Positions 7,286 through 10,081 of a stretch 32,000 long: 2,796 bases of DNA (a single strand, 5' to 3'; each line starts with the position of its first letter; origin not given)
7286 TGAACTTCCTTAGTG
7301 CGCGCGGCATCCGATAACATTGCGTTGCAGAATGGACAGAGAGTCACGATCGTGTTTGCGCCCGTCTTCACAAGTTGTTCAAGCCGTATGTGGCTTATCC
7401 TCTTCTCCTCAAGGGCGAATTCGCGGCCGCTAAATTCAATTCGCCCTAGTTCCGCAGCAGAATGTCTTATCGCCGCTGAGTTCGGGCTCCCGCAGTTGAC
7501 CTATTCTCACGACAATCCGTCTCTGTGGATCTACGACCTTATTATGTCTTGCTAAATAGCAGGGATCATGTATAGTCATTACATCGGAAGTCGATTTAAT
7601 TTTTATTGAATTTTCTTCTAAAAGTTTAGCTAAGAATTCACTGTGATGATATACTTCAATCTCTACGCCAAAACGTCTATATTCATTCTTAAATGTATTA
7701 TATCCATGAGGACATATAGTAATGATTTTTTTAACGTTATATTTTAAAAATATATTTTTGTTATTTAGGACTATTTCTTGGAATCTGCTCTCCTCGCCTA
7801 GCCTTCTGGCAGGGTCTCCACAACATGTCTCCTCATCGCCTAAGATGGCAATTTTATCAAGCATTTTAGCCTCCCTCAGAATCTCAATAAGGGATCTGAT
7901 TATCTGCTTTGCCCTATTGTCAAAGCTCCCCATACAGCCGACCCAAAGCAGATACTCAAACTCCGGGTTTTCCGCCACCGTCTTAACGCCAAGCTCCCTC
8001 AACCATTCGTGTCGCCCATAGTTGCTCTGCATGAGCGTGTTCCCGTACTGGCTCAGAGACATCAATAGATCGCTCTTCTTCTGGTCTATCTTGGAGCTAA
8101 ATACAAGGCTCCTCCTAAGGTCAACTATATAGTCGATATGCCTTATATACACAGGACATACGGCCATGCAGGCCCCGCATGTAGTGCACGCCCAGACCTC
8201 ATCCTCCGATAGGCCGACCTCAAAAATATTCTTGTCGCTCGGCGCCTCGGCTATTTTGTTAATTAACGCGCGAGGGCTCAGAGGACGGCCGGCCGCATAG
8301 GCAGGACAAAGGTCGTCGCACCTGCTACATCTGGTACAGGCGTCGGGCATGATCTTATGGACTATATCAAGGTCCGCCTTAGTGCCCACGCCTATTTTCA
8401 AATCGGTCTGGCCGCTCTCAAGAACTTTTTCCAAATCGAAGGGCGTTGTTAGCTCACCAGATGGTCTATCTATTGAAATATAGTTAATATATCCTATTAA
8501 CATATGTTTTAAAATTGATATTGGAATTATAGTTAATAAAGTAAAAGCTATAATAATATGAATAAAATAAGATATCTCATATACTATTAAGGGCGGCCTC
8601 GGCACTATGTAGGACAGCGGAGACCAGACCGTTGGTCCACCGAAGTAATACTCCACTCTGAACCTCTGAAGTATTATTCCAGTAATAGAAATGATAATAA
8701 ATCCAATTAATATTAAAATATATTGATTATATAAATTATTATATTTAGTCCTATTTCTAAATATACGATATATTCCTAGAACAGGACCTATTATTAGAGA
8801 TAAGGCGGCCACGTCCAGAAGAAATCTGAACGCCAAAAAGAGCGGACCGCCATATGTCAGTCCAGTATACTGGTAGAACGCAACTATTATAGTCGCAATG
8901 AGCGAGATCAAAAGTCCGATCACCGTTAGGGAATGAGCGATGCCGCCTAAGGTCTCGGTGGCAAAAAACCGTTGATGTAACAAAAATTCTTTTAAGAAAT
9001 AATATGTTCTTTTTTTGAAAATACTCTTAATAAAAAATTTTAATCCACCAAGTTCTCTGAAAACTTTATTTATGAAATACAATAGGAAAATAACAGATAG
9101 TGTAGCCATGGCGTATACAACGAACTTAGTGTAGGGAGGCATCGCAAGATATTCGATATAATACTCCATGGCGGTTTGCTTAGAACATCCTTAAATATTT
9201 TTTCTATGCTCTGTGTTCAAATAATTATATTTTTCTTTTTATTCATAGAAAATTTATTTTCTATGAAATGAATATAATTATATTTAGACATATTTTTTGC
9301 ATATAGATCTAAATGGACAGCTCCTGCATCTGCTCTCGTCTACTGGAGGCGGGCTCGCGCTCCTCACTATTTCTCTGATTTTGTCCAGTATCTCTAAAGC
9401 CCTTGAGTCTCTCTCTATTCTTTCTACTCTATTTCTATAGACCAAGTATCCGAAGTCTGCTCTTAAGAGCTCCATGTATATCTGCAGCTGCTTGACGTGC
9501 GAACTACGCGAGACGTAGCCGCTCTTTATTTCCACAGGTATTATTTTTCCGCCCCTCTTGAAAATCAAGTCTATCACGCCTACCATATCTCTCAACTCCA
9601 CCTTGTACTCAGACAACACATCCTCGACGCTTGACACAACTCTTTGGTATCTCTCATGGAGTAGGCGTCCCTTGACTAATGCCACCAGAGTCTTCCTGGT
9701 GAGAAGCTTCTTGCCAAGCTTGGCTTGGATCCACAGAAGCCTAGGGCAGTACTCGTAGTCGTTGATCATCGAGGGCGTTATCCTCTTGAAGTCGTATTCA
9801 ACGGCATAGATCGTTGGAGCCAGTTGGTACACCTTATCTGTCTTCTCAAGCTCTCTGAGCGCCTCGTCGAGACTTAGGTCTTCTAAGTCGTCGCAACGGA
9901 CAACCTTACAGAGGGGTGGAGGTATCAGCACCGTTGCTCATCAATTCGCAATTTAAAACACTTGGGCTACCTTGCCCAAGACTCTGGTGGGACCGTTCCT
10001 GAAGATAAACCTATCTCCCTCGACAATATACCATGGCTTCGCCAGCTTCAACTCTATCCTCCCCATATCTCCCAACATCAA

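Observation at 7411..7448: Cloning-vector polylinker embedded in, and breaking, the HdrD-like gene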

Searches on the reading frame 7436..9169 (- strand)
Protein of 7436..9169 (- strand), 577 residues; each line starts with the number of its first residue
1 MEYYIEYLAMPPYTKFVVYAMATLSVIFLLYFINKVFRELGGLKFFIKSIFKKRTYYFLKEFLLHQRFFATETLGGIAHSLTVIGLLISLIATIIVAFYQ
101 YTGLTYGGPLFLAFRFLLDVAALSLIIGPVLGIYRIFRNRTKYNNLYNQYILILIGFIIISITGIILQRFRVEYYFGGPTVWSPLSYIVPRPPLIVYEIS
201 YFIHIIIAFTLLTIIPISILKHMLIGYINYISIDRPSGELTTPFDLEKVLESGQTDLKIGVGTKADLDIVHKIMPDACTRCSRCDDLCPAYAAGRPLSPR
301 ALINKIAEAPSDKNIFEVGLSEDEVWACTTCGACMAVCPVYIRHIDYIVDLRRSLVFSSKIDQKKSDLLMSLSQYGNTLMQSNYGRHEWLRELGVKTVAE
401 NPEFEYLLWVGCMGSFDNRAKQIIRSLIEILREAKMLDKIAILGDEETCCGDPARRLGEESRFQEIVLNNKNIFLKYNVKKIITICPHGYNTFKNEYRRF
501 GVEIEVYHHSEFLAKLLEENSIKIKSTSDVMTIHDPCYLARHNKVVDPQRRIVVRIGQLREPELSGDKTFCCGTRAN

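Call 9: find_encoding_contigs(protein=window:7436-9169:-, flank=3000, max_places=6)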
Protein window:7436-9169:- (577 aa): no gene with exactly this product is on record in the collection.

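Call 10: search_protein_families(library=pfam, proteins=[window:7436-9169:-])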
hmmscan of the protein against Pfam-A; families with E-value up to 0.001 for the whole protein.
window:7436-9169:- (577 aa): 11 families
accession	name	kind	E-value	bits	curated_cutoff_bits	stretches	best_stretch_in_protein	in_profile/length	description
PF02754.22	CCG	-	1.5e-13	51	20.6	1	407-493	2-84/85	Cysteine-rich domain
PF13183.11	Fer4_8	-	8e-10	39.6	27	1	276-340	3-66/68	4Fe-4S dicluster domain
PF13237.11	Fer4_10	-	1.3e-09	38.2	25.5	1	273-339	4-53/53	4Fe-4S dicluster domain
PF13187.11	Fer4_9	-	1.6e-09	38.1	27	1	277-340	1-49/52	4Fe-4S dicluster domain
PF13484.11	Fer4_16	-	1.6e-07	32.4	30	1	278-340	2-65/66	4Fe-4S double cluster binding domain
PF13534.11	Fer4_17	-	1.6e-07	32.2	22.2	1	277-340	1-58/61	4Fe-4S dicluster domain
PF14697.11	Fer4_21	-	2.3e-05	24.9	35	0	327-340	40-53/59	4Fe-4S dicluster domain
PF12797.12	Fer4_2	-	3.6e-05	23.9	24.5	0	326-340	8-22/22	4Fe-4S binding domain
PF12838.12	Fer4_7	-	5.4e-05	24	27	1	278-340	2-50/52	4Fe-4S dicluster domain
PF00037.32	Fer4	-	0.00015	21.9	21.1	0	272-292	2-22/24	4Fe-4S binding domain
PF17179.9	Fer4_22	-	0.00099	20.4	27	0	328-340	2-93/95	4Fe-4S dicluster domain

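Call 11: find_homologous_proteins(query=window:7445-9169:-, max_evalue=1e-20)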
Query window:7445-9169:- (575 aa): 3168 proteins with E <= 1e-20 among 8000 candidates; the best 120 are listed.
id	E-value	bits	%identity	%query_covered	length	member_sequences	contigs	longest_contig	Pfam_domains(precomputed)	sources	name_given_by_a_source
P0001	0.0e+0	1306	99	100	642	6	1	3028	PF13484.12,PF13534.12,PF02754.22,PF13237.12,PF13183.12,PF13187.12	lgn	-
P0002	1.6e-290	983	72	99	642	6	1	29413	PF14697.12,PF12797.13,PF00037.33,PF13534.12,PF02754.22,PF13237.12,PF13183.12,PF13187.12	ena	-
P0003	6.2e-289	977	71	99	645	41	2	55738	PF14697.12,PF12797.13,PF13484.12,PF13534.12,PF02754.22,PF13237.12,PF13183.12,PF13187.12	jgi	-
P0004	2.0e-286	969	71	99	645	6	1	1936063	PF12797.13,PF13484.12,PF02754.22,PF13237.12,PF13183.12,PF13187.12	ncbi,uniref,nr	ncbi:iron-sulfur binding reductase, putative [Thermoproteus uzoniensis 768-20]|uniref:Iron-sulfur bi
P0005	1.4e-284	963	70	99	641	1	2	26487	PF14697.12,PF12797.13,PF00037.33,PF13484.12,PF12838.13,PF13534.12,PF02754.22,PF13237.12,PF13183.12,PF13187.12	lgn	-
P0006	1.6e-277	940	68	99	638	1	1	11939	PF14697.12,PF12797.13,PF00037.33,PF13484.12,PF12838.13,PF13534.12,PF02754.22,PF13237.12,PF13183.12,PF13187.12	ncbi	ncbi:MAG: (Fe-S)-binding protein [Pyrobaculum sp.]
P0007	2.8e-274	929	68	100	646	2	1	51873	PF12797.13,PF13484.12,PF13534.12,PF02754.22,PF13237.12,PF13183.12,PF13187.12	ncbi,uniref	ncbi:MAG: (Fe-S)-binding protein [Thermoproteus sp. AZ2]|uniref:(Fe-S)-binding protein n=1 Tax=Therm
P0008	2.5e-269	913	66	99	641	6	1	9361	PF12797.13,PF00037.33,PF13484.12,PF13534.12,PF02754.22,PF13237.12,PF13183.12,PF13187.12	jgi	-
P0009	5.3e-249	846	61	99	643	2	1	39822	PF12797.13,PF13484.12,PF12838.13,PF13534.12,PF02754.22,PF13237.12,PF13183.12,PF13187.12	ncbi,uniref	ncbi:MAG: heterodisulfide reductase-related iron-sulfur binding cluster [Pyrobaculum sp.]|uniref:het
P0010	5.7e-248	842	60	99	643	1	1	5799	PF12797.13,PF13484.12,PF13534.12,PF02754.22,PF13237.12,PF13183.12,PF13187.12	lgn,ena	-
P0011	7.4e-248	842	60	99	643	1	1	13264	PF12797.13,PF13484.12,PF13534.12,PF02754.22,PF13237.12,PF13183.12,PF13187.12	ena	-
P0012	2.8e-247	840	61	99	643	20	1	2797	PF12797.13,PF13484.12,PF13534.12,PF02754.22,PF13237.12,PF13183.12,PF13187.12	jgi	jgi:Fe-S oxidoreductase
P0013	3.2e-242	823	60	100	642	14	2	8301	PF12797.13,PF00037.33,PF13484.12,PF12838.13,PF13534.12,PF02754.22,PF13237.12,PF13183.12,PF13187.12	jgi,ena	-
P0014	3.8e-240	816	60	100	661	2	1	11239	PF12797.13,PF13484.12,PF12838.13,PF13534.12,PF02754.22,PF13237.12,PF13183.12,PF13187.12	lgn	-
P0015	1.8e-232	791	59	99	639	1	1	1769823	PF12797.13,PF00037.33,PF13484.12,PF13534.12,PF02754.22,PF13237.12,PF13183.12,PF12800.13,PF13187.12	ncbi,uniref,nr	ncbi:(Fe-S)-binding protein [Pyrobaculum neutrophilum]|uniref:4Fe-4S ferredoxin-type domain-containi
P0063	4.0e-124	433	39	98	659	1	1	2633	PF02665.20,PF12797.13,PF13484.12,PF13534.12,PF02754.22,PF13237.12,PF13183.12,PF13187.12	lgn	-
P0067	4.0e-120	420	38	98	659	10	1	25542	PF02665.20,PF12797.13,PF13484.12,PF13534.12,PF02754.22,PF13237.12,PF13183.12,PF13187.12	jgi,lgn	jgi:Fe-S oxidoreductase/nitrate reductase gamma subunit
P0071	2.8e-119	417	38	97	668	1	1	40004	PF02665.20,PF12797.13,PF13484.12,PF13534.12,PF02754.22,PF13237.12,PF13183.12,PF13187.12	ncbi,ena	-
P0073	4.1e-118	414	38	98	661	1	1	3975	PF02665.20,PF12797.13,PF13484.12,PF13534.12,PF02754.22,PF13237.12,PF13183.12,PF13187.12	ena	-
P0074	2.3e-117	411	37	100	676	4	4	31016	PF02665.20,PF13534.12,PF02754.22,PF13237.12,PF13183.12,PF13187.12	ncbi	ncbi:MAG: heterodisulfide reductase-related iron-sulfur binding cluster [Candidatus Nezhaarchaeales 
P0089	1.0e-110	389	37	90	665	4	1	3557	PF02665.20,PF12797.13,PF13484.12,PF12838.13,PF13534.12,PF02754.22,PF13237.12,PF13183.12,PF13187.12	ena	-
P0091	3.0e-110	388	38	98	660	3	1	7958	PF02665.20,PF12797.13,PF13484.12,PF02754.22,PF13237.12,PF13183.12,PF13187.12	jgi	-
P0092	3.2e-110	387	38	97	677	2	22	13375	PF02665.20,PF13484.12,PF12838.13,PF02754.22,PF13237.12,PF13183.12,PF13187.12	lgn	-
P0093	5.7e-110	387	37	99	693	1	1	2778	PF02665.20,PF02754.22,PF13237.12,PF13183.12,PF13187.12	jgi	-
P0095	9.4e-110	386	37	99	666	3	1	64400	PF02665.20,PF12797.13,PF13484.12,PF12838.13,PF13534.12,PF02754.22,PF13237.12,PF13183.12,PF13187.12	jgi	-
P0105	4.1e-108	381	36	100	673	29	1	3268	PF02665.20,PF12797.13,PF02754.22,PF13237.12,PF13183.12,PF13187.12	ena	-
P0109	1.9e-107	378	35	97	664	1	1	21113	PF02665.20,PF13484.12,PF13534.12,PF02754.22,PF13237.12,PF13183.12,PF13187.12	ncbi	-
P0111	2.3e-107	378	35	99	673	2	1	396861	PF02665.20,PF00037.33,PF13484.12,PF13534.12,PF02754.22,PF13237.12,PF13183.12,PF13187.12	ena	-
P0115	5.4e-107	377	36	99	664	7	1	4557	PF02665.20,PF00037.33,PF13484.12,PF12838.13,PF13534.12,PF02754.22,PF13237.12,PF13183.12,PF13187.12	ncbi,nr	ncbi:MAG: 4Fe-4S dicluster domain-containing protein [Thaumarchaeota archaeon]|nr:4Fe-4S dicluster d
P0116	5.7e-107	377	37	98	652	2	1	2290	PF14697.12,PF02665.20,PF12797.13,PF02754.22,PF13237.12,PF13183.12,PF13187.12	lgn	-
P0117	9.4e-107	376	36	92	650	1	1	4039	PF02665.20,PF13484.12,PF12838.13,PF13534.12,PF02754.22,PF13237.12,PF13183.12,PF13187.12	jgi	jgi:Fe-S oxidoreductase/nitrate reductase gamma subunit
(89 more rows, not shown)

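Call 12: find_encoding_contigs(protein=P0001, flank=5000, max_places=6)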
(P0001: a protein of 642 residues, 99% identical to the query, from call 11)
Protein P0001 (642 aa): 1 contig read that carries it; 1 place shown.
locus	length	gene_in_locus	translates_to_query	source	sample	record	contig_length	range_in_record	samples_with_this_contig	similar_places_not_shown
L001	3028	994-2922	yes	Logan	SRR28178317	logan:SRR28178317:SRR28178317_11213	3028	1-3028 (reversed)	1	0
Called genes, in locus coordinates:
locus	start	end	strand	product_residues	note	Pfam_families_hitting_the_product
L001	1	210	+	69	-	?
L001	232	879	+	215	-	PF01930:Cas_Cas4, PF12705:PDDEXK_1 (weak)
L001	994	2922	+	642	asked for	PF13183:Fer4_8, PF13187:Fer4_9, PF13237:Fer4_10, PF13484:Fer4_16 (weak), PF13534:Fer4_17 (weak), PF02754:CCG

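Call 22: search_protein_families(library=pfam, proteins=[P0001])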
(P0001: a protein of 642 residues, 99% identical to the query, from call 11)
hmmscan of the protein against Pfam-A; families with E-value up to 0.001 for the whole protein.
P0001 (642 aa): 10 families
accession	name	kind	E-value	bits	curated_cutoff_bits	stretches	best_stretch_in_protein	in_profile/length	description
PF02754.22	CCG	-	2e-24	86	20.6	2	532-616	2-84/85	Cysteine-rich domain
PF13237.11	Fer4_10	-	1.3e-09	38.3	25.5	1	273-339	4-53/53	4Fe-4S dicluster domain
PF13183.11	Fer4_8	-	1.8e-09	38.4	27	1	276-340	3-66/68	4Fe-4S dicluster domain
PF13187.11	Fer4_9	-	3.9e-09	36.9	27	1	277-340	1-49/52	4Fe-4S dicluster domain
PF13484.11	Fer4_16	-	1.5e-07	32.5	30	1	278-340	2-65/66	4Fe-4S double cluster binding domain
PF13534.11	Fer4_17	-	5e-07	30.6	22.2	1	277-340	1-58/61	4Fe-4S dicluster domain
PF12797.12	Fer4_2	-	4.3e-05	23.7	24.5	0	326-340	8-22/22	4Fe-4S binding domain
PF12838.12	Fer4_7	-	6.2e-05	23.8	27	1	278-340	2-50/52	4Fe-4S dicluster domain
PF14697.11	Fer4_21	-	0.00013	22.5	35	0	327-340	40-53/59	4Fe-4S dicluster domain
PF00037.32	Fer4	-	0.00016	21.8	21.1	0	272-292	2-22/24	4Fe-4S binding domain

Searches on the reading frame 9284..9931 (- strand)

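Call 10: search_protein_families(library=pfam, proteins=[window:9284-9931:-])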
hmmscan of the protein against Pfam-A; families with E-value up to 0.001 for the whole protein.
window:9284-9931:- (215 aa): 2 families
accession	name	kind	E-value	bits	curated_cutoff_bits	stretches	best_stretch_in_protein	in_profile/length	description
PF01930.23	Cas_Cas4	-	5.5e-17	62.8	22.7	1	54-212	3-159/160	Domain of unknown function DUF83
PF12705.13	PDDEXK_1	-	4e-10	40.5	22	1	112-212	118-247/247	PD-(D/E)XK nuclease superfamily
